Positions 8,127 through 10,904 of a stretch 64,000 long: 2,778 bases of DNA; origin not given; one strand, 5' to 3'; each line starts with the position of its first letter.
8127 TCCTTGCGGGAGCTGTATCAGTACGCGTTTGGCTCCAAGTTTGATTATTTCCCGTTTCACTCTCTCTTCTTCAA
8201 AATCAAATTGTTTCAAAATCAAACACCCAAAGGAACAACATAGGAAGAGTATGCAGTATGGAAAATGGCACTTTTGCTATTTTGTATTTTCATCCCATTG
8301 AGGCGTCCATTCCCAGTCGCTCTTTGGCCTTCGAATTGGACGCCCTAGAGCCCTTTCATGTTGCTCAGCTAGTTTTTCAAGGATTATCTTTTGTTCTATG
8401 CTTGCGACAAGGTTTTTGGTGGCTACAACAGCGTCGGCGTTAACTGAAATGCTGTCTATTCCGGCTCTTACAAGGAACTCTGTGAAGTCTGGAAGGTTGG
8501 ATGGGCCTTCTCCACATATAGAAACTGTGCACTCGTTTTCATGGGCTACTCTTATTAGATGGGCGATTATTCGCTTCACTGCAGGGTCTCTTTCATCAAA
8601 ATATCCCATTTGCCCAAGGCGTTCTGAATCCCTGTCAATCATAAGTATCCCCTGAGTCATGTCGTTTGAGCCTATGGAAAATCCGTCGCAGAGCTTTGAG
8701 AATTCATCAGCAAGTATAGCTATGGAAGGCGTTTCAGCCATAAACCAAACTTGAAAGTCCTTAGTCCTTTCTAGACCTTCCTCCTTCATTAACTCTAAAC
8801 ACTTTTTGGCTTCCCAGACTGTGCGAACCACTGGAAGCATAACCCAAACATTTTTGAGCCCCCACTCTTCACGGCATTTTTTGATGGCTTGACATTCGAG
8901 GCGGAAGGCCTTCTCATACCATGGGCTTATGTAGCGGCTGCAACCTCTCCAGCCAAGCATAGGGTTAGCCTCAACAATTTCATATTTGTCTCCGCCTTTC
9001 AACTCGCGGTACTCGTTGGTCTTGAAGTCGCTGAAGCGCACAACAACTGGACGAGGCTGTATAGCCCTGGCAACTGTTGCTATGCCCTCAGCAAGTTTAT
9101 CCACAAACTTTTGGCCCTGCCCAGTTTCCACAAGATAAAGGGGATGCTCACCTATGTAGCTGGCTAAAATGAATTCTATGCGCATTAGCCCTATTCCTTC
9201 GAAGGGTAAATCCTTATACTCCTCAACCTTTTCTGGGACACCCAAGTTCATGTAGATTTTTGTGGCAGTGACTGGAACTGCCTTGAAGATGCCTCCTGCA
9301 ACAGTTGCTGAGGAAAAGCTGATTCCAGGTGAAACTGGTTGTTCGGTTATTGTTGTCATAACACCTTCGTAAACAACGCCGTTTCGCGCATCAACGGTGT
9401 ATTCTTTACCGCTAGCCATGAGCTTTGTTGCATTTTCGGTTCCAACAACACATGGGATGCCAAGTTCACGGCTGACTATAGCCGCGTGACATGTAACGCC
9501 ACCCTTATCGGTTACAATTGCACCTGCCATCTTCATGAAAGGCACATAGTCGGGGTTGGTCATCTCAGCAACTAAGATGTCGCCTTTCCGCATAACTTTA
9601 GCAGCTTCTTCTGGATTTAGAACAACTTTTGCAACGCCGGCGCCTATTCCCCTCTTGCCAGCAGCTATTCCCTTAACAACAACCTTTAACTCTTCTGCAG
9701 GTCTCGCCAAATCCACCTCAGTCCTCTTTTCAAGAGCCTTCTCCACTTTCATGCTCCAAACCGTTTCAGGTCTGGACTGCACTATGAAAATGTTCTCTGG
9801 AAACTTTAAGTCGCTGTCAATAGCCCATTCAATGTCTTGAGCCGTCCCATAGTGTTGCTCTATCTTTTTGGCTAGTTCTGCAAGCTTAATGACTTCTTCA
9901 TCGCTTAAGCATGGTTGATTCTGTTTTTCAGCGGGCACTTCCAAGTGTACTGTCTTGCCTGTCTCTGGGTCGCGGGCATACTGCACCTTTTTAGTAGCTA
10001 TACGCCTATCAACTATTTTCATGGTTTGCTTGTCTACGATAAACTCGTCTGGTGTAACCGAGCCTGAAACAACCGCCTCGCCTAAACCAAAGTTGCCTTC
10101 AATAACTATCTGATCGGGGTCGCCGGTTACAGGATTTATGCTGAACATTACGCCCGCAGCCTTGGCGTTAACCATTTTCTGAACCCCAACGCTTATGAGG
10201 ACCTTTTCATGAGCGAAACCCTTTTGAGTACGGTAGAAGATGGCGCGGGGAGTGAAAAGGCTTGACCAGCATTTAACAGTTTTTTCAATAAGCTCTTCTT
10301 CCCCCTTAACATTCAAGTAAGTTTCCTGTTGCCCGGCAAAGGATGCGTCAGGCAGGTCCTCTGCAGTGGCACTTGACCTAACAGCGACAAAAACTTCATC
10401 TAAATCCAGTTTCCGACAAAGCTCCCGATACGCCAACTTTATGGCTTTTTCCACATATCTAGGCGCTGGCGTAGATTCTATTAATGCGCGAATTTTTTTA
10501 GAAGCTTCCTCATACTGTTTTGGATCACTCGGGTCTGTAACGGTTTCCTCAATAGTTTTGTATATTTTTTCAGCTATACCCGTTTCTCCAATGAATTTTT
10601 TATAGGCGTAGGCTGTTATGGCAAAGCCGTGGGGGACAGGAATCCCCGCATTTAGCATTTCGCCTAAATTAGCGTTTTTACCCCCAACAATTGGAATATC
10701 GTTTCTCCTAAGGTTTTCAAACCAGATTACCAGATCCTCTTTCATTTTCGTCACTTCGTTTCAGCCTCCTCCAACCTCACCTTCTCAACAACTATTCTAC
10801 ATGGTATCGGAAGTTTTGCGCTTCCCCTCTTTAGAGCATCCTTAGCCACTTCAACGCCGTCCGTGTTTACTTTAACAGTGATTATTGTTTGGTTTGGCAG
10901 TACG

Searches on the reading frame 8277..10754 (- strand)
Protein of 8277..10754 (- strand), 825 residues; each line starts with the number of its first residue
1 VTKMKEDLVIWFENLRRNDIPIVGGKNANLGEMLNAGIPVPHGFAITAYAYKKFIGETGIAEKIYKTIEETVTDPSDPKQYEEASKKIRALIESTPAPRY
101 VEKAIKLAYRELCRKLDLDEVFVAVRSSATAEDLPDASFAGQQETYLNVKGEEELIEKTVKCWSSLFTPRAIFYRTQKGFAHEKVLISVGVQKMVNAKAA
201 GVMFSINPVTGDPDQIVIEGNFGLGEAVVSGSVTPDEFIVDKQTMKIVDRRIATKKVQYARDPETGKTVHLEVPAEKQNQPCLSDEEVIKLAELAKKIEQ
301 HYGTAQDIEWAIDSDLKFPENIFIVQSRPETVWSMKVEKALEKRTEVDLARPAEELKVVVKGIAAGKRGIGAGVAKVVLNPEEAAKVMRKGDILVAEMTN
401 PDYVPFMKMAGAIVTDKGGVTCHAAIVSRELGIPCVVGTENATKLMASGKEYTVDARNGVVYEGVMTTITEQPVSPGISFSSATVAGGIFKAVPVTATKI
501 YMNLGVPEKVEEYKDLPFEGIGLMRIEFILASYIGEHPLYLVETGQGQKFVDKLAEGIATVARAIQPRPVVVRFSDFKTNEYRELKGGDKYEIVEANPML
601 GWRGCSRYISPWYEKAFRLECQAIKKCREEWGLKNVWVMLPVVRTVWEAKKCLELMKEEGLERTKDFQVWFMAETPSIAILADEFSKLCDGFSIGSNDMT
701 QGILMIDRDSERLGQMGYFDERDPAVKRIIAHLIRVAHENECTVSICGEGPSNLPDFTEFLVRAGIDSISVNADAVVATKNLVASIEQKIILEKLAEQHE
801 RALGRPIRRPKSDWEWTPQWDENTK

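Call 83: search_protein_families(library=pfam, proteins=[window:8277-10754:-], max_evalue=0.00001)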
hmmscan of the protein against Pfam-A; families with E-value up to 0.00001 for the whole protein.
window:8277-10754:- (825 aa): 3 families
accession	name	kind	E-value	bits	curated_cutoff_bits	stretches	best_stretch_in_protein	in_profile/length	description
PF01326.24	PPDK_N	-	9.6e-126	419.9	27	1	21-344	2-323/328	Pyruvate phosphate dikinase, AMP/ATP-binding domain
PF02896.24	PEP-utilizers_C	-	2.8e-74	250.4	22.8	1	493-787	15-292/293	PEP-utilising enzyme, PEP-binding domain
PF00391.29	PEP-utilizers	-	1.6e-27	95.3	23.1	1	389-459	2-72/72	PEP-utilising enzyme, mobile domain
